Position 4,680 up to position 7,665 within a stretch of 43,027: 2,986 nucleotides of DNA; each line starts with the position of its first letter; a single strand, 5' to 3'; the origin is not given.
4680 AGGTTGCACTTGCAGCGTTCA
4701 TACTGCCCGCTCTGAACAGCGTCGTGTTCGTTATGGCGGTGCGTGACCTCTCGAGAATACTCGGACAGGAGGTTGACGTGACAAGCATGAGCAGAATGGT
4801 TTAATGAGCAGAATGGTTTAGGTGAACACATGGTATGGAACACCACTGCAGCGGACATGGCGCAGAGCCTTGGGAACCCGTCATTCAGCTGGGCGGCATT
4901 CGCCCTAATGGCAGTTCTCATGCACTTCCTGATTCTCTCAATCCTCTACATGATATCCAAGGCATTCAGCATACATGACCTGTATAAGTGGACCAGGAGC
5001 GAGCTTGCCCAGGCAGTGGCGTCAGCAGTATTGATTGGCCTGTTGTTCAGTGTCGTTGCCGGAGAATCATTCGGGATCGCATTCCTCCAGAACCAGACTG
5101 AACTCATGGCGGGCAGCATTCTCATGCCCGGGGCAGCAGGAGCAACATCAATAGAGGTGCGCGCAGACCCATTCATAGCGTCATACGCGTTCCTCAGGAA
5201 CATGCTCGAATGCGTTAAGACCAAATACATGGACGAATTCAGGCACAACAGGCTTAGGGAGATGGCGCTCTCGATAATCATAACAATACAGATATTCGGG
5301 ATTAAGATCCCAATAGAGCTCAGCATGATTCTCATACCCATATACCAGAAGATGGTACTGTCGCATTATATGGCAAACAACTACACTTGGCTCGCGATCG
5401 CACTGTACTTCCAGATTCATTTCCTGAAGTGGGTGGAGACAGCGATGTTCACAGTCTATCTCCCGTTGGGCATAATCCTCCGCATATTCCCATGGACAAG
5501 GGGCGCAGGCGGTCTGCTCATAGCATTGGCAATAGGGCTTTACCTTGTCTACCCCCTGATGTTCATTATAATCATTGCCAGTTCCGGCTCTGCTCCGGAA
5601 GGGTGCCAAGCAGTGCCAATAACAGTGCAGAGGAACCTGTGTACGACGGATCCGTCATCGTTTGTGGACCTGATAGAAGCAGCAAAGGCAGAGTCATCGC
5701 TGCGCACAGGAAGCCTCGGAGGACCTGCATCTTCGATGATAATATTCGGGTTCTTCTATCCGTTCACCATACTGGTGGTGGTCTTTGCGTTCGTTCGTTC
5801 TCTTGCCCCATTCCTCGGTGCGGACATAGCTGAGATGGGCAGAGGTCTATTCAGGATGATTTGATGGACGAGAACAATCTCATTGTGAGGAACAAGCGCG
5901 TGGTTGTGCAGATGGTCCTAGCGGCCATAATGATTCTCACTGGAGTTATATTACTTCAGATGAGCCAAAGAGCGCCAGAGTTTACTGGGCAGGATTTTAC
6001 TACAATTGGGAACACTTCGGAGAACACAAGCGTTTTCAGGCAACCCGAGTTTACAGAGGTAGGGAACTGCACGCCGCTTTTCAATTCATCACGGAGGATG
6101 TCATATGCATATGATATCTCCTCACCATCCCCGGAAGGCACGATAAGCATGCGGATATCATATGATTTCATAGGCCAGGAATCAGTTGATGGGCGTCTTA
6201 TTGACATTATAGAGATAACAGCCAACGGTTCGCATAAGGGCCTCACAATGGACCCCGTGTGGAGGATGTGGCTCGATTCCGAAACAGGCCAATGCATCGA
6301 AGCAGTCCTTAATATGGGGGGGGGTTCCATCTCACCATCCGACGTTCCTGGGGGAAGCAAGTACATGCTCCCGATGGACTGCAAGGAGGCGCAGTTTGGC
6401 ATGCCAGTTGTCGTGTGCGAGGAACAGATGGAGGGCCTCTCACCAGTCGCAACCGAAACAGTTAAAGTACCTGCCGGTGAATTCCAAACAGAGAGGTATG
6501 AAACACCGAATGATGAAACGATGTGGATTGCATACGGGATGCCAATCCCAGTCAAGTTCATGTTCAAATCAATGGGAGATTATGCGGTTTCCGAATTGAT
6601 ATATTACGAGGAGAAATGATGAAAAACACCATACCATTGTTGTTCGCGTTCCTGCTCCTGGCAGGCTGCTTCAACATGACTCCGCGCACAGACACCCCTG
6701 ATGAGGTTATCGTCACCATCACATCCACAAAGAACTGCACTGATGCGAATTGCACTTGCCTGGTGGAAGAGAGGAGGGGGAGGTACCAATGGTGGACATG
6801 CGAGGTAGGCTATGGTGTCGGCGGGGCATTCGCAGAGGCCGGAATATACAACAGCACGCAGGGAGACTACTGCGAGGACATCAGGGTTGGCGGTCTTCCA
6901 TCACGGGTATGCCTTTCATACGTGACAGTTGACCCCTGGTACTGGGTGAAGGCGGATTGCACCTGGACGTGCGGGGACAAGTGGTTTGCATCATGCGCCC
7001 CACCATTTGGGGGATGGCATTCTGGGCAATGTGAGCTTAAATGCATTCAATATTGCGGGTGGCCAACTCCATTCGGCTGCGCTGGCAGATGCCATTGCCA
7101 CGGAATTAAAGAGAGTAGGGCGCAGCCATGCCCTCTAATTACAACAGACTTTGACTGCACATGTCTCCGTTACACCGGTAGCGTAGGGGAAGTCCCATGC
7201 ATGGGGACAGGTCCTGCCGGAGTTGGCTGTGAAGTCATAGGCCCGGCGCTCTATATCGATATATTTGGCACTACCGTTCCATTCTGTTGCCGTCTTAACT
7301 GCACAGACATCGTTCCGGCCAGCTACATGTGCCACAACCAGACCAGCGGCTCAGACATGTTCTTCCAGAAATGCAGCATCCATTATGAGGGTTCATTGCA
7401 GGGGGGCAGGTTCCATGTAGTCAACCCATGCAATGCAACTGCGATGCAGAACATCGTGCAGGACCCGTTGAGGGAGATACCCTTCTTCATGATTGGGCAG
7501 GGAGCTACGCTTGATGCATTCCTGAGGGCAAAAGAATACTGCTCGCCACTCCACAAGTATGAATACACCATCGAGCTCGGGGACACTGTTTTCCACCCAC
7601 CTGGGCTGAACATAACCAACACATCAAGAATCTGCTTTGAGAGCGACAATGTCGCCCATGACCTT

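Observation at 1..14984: Candidate undescribed envelope system: seven paralogous membrane proteins, an anchored protein and two very large Cys-rich surface proteins in one coupled block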

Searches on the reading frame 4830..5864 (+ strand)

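Call 4: search_protein_families(library=pfam, proteins=[window:4830-5864:+], max_evalue=1)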
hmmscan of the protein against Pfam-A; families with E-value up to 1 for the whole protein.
window:4830-5864:+ (344 aa): 3 families
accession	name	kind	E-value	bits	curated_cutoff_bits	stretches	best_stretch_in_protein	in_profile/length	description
PF15420.11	Abhydrolase_9_N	-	0.069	13.6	27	1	3-78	73-150/208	Alpha/beta-hydrolase family N-terminus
PF11780.13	DUF3318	-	0.12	12.6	25.9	1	40-84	59-102/141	Protein of unknown function (DUF3318)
PF20381.4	Rv1476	-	0.27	11.4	26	1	6-43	109-146/156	Membrane protein Rv1476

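Call 5: search_protein_families(library=ncbifam, proteins=[window:4830-5864:+], max_evalue=1)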
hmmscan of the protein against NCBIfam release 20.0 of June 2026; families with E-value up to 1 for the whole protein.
window:4830-5864:+ (344 aa): 0 families

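Call 106: search_protein_families(library=phrogs, proteins=[window:4830-5864:+], max_evalue=0.01)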
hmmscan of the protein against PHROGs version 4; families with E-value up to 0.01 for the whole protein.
window:4830-5864:+ (344 aa): 0 families

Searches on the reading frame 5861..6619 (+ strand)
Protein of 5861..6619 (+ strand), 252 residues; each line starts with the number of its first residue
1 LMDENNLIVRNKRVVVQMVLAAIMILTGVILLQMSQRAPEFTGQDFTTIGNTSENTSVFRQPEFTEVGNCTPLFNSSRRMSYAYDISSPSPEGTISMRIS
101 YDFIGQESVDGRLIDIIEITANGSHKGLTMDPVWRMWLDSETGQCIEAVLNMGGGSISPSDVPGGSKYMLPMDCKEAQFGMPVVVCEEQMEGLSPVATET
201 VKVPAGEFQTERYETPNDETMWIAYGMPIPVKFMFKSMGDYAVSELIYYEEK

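Call 4: search_protein_families(library=pfam, proteins=[window:5861-6619:+], max_evalue=1)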
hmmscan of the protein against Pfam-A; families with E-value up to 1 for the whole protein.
window:5861-6619:+ (252 aa): 0 families

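Call 5: search_protein_families(library=ncbifam, proteins=[window:5861-6619:+], max_evalue=1)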
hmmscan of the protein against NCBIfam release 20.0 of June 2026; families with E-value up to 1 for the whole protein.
window:5861-6619:+ (252 aa): 0 families

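Call 73: find_related_loci(query=A9, collection=metagenome_contigs, flank=10000)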
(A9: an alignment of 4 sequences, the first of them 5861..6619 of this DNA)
Query A9 (252 aa) in metagenome_contigs; peptide patterns used: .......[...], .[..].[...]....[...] (x = any residue, [..] = any of these).
600 stretches matched a pattern, but none encodes a relative of the query by tblastn (E <= 1e-3).

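Call 76: find_homologous_proteins(query=A8, max_evalue=0.001)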
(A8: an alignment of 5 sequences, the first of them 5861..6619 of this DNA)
Query A8 (5 sequences) (252 aa, profile of the alignment): 3 proteins with E <= 0.001 among 8000 candidates.
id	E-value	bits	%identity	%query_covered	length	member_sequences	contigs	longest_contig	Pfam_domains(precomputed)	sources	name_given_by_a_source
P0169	1.4e-108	380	35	99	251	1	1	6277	-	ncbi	ncbi:MAG: hypothetical protein AB1468_03385 [Candidatus Micrarchaeota archaeon]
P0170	2.0e-108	380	100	100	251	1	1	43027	-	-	-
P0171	3.4e-60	222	25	73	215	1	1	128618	-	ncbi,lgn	ncbi:MAG: hypothetical protein QXG98_01835 [Candidatus Micrarchaeia archaeon]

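Call 78: search_solved_structures(query=A8, max_evalue=10)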
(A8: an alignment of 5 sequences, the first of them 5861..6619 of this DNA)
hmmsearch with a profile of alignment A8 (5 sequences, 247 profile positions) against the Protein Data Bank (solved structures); distinct sequences matched with E-value up to 10: 1.
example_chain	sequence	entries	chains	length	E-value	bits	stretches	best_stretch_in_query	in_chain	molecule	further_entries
8zop_A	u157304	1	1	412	1.1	12.2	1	73-120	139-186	Halogenase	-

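Call 84: predict_structure(alignment_id=A10)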
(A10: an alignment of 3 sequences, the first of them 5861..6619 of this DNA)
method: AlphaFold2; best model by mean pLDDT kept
length: 252 residues; sequences in the alignment: 3
mean_pLDDT: 54.8   pTM: 0.48
mean pLDDT of the five models: 54.8, 48.5, 47.4, 45.2, 45.2
residues with pLDDT >= 90: 0; 70-90: 45; 50-70: 105; < 50: 102
segments of 3 or more residues with pLDDT < 50: 1-4, 34-76, 153-167, 178-180, 185-191, 203-206, 225-231, 236-252
pLDDT, mean of each block of 10 residues (from residue 1): 50 65 72 45 31 31 34 49 60 64 82 81 55 76 74 43 43 57 50 60 53 57 49 46 45 39
secondary structure, 60 per line:
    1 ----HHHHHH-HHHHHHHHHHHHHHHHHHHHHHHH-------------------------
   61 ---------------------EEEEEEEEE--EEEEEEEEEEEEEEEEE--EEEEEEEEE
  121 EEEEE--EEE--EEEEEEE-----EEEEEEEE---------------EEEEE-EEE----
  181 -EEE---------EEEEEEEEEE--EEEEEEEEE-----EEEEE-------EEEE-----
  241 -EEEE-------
elements in order: H5-10 H12-35 E82-90 E93-109 E112-125 E128-130 E133-139 E145-152 E168-172 E174-176 E182-184 E194-203 E206-214 E220-224 E232-235 E242-245

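Call 87: fold_search(model_id=the predicted structure, library=pdb)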
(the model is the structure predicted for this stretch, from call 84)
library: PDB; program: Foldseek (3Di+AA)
matches with E <= 10: 363; with E <= 0.001: 0
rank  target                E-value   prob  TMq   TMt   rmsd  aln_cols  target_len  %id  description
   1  6e8n_B                6.6e-02  0.41  0.20  0.25  14.2       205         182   10  Crystal structure of glycosylated human EPDR1 (released 2019-01-23)
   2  2in5_B                8.1e-02  0.96  0.20  0.25   6.6        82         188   18  Crystal Structure of the hypothetical lipoprotein YmcC from Escherichia coli (K12), Northeast Structural Genomics targ (released 2006-11-07)
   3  6ntr_C                8.1e-02  0.33  0.17  0.18  15.7       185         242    9  Crystal Structure of Beta-barrel-like Protein of Domain of Unknown Function DUF1849 from Brucella abortus (released 2019-02-13)
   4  3fzx                  8.9e-02  0.41  0.21  0.24  15.7       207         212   11  CRYSTAL STRUCTURE OF A PUTATIVE EXPORTED PROTEIN WITH YMCC-LIKE FOLD (BF2203) FROM BACTEROIDES FRAGILIS NCTC 9343 AT 2.2 (released 2009-02-03)
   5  4z48_A                1.5e-01  0.08  0.14  0.14  15.2       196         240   13  Crystal structure of a DUF1329 family protein (DESPIG_00262) from Desulfovibrio piger ATCC 29098 at 1.75 A resolution (released 2015-04-22)
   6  6e7o_A                1.8e-01  0.20  0.19  0.25  13.6       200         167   10  Crystal structure of deglycosylated human EPDR1 (released 2019-01-23)
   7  3wje_A                1.9e-01  0.41  0.22  0.32  13.0       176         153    7  Crystal structure of mutant nitrobindin M75W/H76L/Q96C/M148L/H158L (NB6) from Arabidopsis thaliana (released 2014-04-02)
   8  2gtl_N                2.1e-01  0.30  0.20  0.22  11.6       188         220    6  Lumbricus Erythrocruorin at 3.5A resolution (released 2006-07-18)
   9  7bbm                  2.5e-01  0.38  0.23  0.33  12.9       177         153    7  Mutant nitrobindin M75L/H76L/Q96C/M148L (NB4H) from Arabidopsis thaliana with cofactor MnPPIX (released 2021-05-26)
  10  2fwv                  2.5e-01  0.15  0.16  0.20  15.8       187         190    6  Crystal Structure of Rv0813 (released 2006-08-03)
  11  2h1t_A                2.5e-01  0.13  0.16  0.21  17.5       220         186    9  Crystal structure of a duf1089 family protein (pa1994) from pseudomonas aeruginosa at 1.80 A resolution (released 2006-05-30)
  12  2a13                  2.8e-01  0.35  0.23  0.33  13.0       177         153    7  X-ray structure of protein from Arabidopsis thaliana AT1G79260 (released 2005-07-12)
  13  3wjg                  2.8e-01  0.35  0.22  0.32  13.2       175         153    6  Crystal structure of mutant nitrobindin M75L/H76L/Q96C/M148W/H158L (NB10) from Arabidopsis thaliana (released 2014-04-02)
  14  3wjf_A                3.1e-01  0.35  0.23  0.33  13.0       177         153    7  Crystal structure of mutant nitrobindin M75L/H76L/Q96C/V128W/M148L/H158L (NB9) from Arabidopsis thaliana (released 2014-04-02)
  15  2h1t_B                3.2e-01  0.12  0.17  0.21  17.5       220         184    9  Crystal structure of a duf1089 family protein (pa1994) from pseudomonas aeruginosa at 1.80 A resolution (released 2006-05-30)
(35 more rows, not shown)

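Call 106: search_protein_families(library=phrogs, proteins=[window:5861-6619:+], max_evalue=0.01)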
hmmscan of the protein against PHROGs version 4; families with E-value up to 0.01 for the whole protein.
window:5861-6619:+ (252 aa): 0 families

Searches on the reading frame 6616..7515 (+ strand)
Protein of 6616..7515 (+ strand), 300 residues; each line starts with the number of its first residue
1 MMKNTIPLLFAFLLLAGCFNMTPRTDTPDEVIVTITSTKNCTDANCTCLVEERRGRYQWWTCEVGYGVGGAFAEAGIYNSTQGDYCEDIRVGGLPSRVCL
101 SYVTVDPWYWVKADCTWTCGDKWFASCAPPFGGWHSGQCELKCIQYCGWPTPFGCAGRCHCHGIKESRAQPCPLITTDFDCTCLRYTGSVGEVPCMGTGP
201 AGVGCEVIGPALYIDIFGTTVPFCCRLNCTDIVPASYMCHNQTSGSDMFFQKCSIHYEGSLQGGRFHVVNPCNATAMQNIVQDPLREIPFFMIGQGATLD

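Call 65: search_protein_families(library=pfam, proteins=[window:6616-7515:+], max_evalue=1)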
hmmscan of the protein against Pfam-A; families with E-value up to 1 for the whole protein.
window:6616-7515:+ (300 aa): 0 families
